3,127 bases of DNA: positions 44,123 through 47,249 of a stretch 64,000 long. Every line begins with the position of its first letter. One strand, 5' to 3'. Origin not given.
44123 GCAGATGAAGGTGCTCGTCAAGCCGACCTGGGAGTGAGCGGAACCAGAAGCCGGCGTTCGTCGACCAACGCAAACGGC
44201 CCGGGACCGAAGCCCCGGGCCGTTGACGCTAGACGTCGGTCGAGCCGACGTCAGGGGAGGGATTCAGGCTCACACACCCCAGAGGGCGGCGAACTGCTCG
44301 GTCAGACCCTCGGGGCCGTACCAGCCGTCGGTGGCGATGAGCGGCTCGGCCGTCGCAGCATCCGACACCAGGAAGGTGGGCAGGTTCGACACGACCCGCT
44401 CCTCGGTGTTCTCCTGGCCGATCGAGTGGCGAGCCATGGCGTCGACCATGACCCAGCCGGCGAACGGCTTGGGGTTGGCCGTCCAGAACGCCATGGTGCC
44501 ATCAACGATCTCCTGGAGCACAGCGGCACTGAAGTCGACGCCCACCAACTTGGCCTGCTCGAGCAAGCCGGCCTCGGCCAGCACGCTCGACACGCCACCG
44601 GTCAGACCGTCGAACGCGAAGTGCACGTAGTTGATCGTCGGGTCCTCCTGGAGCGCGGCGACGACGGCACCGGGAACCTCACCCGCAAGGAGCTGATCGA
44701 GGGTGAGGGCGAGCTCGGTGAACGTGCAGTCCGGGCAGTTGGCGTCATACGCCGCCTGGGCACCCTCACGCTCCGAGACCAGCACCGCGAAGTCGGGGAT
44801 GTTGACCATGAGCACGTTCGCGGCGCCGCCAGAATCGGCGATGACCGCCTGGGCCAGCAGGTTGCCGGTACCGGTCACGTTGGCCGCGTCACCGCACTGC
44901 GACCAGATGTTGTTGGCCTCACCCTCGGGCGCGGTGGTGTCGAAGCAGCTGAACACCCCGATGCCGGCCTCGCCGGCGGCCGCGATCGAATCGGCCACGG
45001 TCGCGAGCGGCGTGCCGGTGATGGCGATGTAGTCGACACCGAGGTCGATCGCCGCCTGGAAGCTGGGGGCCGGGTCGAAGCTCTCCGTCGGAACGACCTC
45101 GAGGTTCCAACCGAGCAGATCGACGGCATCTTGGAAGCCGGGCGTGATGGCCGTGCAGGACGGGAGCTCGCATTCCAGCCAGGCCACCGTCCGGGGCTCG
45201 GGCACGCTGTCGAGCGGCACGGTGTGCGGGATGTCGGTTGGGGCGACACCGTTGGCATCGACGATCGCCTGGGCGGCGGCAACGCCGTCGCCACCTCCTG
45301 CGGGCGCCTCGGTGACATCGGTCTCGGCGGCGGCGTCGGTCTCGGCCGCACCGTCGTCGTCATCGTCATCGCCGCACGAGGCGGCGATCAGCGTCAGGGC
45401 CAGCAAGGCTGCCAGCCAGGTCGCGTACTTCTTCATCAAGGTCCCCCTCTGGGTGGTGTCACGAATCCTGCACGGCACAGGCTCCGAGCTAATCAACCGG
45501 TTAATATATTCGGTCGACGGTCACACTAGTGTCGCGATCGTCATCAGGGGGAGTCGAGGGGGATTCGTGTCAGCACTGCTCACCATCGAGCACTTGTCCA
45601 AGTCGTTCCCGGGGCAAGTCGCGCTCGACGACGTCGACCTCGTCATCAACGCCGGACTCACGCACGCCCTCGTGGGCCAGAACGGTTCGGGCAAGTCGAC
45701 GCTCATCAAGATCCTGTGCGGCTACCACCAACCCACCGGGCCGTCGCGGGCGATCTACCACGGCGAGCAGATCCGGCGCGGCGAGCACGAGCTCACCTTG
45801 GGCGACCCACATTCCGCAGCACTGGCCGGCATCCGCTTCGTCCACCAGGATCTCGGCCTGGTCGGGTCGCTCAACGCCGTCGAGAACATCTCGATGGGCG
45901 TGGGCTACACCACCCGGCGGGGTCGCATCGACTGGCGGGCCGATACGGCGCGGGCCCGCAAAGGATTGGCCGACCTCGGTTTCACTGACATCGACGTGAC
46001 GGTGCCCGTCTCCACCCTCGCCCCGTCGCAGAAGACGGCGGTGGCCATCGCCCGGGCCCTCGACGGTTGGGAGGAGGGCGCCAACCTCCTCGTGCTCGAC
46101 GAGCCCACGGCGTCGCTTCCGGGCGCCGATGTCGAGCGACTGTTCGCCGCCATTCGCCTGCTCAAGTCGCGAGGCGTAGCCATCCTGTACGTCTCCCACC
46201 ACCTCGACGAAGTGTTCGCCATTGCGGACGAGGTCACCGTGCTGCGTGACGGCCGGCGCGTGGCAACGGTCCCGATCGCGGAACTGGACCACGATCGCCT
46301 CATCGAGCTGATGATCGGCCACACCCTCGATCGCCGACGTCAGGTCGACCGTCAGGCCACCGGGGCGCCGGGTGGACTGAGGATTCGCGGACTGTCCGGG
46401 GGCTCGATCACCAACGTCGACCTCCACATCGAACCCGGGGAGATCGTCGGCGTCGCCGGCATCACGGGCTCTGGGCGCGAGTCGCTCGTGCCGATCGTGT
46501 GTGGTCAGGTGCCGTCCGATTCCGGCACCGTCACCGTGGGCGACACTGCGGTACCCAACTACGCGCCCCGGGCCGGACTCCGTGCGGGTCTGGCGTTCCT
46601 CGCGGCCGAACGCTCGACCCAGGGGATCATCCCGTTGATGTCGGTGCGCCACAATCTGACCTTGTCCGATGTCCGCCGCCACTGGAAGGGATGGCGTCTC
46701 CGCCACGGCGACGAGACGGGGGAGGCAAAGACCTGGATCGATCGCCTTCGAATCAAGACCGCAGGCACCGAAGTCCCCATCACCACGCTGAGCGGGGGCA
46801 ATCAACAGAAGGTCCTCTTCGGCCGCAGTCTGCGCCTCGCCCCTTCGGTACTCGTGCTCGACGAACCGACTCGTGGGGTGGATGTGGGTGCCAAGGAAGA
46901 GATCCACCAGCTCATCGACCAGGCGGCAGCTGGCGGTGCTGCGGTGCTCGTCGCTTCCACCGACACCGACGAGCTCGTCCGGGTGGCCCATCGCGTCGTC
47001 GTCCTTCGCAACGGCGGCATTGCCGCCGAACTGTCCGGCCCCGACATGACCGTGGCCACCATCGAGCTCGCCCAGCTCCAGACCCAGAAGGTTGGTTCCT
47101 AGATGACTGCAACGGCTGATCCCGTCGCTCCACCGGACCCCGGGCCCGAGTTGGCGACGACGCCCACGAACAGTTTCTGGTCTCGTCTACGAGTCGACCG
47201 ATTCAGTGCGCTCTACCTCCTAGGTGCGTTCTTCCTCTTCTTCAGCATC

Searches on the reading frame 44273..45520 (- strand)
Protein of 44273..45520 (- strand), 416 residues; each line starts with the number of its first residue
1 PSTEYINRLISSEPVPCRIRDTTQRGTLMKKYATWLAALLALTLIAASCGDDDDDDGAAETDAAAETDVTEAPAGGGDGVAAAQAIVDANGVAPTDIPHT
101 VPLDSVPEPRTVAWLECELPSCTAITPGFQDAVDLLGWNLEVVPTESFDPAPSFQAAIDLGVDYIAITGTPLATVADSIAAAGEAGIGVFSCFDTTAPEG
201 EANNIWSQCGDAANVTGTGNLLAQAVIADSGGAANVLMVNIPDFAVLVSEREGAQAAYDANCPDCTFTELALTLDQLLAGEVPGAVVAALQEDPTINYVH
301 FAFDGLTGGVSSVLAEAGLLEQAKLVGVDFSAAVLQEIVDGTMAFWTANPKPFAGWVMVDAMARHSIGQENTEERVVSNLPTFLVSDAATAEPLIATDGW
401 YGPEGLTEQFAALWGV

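Call 28: search_protein_families(library=pfam, max_evalue=0.001, proteins=[window:44273-45520:-])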
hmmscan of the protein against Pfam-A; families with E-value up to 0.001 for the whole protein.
seq(416 aa): 1 family
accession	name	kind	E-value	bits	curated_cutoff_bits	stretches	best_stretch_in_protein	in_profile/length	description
PF13407.12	Peripla_BP_4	-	1.7e-17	64.3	35.1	1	126-369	17-257/258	Periplasmic binding protein domain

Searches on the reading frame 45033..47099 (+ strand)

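Call 28: search_protein_families(library=pfam, max_evalue=0.001, proteins=[window:45033-47099:+])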
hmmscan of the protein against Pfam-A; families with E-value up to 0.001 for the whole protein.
seq(689 aa): 3 families
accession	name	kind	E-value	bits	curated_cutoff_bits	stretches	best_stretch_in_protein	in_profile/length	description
PF00005.33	ABC_tran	-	4.5e-40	137.9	25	2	198-360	1-137/137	ABC transporter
PF13304.12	AAA_21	-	1.4e-11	45.4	27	1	575-642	227-297/304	AAA domain, putative AbiEii toxin, Type IV TA system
PF13555.12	AAA_29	-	0.00038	20.6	27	0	205-225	19-39/61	P-loop containing region of AAA domain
